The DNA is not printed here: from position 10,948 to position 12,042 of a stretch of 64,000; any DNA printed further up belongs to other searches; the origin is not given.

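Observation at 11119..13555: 2TM protein + SplB-like radical SAM + HD phosphohydrolase three-gene module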

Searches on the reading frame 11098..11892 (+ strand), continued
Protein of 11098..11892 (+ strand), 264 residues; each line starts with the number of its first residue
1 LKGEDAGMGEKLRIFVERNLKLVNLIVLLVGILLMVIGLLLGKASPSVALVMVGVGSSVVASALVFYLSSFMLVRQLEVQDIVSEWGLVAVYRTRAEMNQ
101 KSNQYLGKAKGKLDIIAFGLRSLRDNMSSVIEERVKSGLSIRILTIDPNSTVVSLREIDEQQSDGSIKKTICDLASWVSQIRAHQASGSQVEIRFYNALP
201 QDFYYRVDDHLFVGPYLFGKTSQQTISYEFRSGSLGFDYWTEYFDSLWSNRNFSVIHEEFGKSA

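Call 110: find_encoding_contigs(protein=P0047, flank=3500, max_places=1)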
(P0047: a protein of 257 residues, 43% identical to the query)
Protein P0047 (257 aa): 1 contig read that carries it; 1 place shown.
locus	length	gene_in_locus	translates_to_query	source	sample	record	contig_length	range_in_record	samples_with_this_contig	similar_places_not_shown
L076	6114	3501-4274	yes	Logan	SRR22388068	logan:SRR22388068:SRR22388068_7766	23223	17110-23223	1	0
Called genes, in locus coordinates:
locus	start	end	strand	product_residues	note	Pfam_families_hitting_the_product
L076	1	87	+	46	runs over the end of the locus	-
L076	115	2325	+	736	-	PF13155:Toprim_2 (weak), PF13662:Toprim_4 (faint)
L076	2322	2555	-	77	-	PF01381:HTH_3, PF13443:HTH_26 (weak)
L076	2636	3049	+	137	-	-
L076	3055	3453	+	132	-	-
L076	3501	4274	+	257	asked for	-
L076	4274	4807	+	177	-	-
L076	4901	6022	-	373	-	PF13784:Fic_N, PF02661:Fic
